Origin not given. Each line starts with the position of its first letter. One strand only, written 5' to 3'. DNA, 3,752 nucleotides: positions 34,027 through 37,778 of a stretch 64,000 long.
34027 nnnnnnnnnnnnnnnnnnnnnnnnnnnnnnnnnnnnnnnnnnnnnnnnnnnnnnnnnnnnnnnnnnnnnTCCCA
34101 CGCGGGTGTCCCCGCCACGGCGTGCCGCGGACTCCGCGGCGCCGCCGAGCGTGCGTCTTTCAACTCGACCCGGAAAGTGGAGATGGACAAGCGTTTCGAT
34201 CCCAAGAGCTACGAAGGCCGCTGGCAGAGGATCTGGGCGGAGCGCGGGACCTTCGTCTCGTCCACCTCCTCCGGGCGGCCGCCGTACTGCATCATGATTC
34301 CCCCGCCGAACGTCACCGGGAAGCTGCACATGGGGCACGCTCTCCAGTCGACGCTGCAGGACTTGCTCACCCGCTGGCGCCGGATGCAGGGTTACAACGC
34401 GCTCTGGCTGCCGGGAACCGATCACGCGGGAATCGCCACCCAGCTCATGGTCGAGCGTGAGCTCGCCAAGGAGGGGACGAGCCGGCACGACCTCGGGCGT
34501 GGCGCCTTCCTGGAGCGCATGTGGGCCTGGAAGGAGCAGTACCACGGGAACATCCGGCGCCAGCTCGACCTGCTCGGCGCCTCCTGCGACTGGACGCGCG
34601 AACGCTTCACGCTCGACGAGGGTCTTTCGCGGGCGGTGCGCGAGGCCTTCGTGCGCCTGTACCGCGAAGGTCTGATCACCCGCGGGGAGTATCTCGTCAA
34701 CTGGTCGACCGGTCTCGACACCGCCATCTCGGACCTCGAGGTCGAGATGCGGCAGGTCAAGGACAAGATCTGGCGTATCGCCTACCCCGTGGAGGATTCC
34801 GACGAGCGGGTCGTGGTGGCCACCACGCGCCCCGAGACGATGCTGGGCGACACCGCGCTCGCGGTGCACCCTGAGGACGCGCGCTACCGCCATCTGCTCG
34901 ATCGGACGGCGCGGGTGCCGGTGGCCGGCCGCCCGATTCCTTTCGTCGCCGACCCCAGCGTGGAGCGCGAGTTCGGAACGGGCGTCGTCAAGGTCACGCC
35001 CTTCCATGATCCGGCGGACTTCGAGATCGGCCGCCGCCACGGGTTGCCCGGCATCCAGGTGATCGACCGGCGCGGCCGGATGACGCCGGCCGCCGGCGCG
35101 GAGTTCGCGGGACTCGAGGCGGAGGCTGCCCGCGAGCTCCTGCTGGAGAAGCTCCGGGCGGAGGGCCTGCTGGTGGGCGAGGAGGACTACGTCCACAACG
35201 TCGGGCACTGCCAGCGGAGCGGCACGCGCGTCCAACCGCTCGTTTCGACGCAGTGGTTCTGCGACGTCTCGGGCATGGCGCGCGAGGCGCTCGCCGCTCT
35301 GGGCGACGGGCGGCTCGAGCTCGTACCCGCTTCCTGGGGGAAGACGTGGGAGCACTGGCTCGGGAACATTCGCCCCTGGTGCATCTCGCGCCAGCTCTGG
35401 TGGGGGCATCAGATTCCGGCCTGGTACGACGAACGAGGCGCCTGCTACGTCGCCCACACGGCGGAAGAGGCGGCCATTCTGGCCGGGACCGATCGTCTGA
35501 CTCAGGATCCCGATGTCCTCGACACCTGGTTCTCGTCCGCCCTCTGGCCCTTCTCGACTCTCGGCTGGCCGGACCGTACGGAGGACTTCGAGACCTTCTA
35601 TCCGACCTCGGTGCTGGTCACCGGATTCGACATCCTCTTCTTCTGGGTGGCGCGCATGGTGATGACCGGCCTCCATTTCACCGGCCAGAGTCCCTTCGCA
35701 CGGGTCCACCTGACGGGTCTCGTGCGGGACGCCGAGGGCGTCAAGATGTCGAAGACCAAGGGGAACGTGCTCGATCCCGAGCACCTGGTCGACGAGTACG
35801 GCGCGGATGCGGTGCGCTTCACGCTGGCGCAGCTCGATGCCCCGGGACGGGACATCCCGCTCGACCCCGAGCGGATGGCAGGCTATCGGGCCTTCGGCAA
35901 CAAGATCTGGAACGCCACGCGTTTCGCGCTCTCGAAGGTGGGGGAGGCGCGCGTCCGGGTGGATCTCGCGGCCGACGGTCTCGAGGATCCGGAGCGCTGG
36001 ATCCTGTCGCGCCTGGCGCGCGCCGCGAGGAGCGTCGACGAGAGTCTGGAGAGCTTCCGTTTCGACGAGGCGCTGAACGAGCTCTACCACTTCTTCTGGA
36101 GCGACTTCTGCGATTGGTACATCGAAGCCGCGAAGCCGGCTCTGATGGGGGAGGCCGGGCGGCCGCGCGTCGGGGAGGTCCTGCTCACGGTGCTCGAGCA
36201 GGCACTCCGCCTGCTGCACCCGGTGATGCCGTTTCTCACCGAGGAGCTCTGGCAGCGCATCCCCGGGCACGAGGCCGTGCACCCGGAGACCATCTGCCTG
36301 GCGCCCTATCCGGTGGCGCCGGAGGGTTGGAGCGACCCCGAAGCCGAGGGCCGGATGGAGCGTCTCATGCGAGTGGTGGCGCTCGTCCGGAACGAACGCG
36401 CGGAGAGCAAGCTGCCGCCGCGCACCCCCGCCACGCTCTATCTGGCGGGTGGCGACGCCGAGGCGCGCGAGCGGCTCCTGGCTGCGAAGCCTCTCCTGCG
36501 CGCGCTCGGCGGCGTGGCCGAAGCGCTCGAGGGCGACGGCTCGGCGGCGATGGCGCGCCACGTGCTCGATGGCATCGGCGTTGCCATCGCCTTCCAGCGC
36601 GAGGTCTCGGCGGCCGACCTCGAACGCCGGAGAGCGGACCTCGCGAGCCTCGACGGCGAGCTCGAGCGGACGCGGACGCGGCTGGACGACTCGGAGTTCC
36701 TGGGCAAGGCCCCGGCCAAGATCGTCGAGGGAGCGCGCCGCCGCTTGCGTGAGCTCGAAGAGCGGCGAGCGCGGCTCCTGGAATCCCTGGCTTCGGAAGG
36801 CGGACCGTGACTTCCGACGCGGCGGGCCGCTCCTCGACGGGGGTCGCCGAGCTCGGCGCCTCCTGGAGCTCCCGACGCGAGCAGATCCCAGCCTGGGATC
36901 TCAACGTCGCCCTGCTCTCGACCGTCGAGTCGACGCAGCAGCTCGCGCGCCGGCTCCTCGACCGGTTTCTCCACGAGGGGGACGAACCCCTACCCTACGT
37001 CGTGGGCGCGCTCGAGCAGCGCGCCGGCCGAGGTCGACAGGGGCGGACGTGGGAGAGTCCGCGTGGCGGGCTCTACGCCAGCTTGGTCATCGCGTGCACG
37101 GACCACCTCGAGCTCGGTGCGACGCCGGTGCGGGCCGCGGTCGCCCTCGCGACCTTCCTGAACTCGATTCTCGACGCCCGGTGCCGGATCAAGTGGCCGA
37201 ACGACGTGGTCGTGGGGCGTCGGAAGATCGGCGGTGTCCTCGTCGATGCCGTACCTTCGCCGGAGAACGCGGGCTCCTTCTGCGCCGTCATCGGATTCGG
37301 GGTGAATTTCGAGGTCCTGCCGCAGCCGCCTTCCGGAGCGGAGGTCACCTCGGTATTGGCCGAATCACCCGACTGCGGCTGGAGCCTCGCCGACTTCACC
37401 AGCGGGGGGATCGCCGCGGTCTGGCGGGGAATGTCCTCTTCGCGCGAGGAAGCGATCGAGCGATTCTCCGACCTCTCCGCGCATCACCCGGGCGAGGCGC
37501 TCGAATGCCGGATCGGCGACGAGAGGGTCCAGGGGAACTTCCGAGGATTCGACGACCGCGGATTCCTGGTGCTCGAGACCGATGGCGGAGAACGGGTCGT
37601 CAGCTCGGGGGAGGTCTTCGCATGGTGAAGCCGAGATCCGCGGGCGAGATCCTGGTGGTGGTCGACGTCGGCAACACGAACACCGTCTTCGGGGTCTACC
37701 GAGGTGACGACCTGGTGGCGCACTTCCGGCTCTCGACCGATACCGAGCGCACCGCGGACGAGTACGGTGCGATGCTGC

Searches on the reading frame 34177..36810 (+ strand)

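Call 76: search_protein_families(library=pfam, proteins=[window:34177-36810:+], max_evalue=0.00001)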
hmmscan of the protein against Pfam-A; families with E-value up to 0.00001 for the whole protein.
window:34177-36810:+ (877 aa): 5 families
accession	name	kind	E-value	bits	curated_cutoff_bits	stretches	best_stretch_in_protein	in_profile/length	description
PF00133.28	tRNA-synt_1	-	1.8e-136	455.6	22.7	1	16-561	2-412/414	tRNA synthetases class I (I, L, M and V)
PF08264.19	Anticodon_1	-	1.7e-42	145.2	25.1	1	606-755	1-147/148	Anticodon-binding domain of tRNA ligase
PF09334.17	tRNA-synt_1g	-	3e-17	62.9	20.1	2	356-562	180-366/391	tRNA synthetases class I (M)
PF10458.14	Val_tRNA-synt_C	-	2.4e-10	40.9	25.9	1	816-872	7-63/66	Valyl tRNA synthetase tRNA binding arm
PF13603.12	tRNA-synt_1_2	-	1.6e-07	31.4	25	0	243-301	87-145/185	Leucyl-tRNA synthetase, editing domain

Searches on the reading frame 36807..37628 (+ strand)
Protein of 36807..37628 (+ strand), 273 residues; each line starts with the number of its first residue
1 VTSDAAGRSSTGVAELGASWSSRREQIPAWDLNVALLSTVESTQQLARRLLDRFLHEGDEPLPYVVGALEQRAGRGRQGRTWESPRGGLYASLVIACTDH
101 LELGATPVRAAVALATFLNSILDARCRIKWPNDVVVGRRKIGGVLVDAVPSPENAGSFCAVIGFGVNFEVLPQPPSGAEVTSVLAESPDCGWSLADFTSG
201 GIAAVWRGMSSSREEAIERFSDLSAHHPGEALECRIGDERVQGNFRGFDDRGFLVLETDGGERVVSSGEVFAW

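Call 77: search_protein_families(library=pfam, proteins=[window:36807-37628:+], max_evalue=0.00001)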
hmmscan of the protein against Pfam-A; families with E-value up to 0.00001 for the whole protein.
window:36807-37628:+ (273 aa): 2 families
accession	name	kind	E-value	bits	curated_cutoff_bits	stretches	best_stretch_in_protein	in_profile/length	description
PF03099.24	BPL_LplA_LipB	-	1.7e-19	70.5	21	1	40-167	5-133/133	Biotin/lipoate A/B protein ligase family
PF02237.23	BPL_C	-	1e-08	35.4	21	1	237-271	11-46/48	Biotin protein ligase C terminal domain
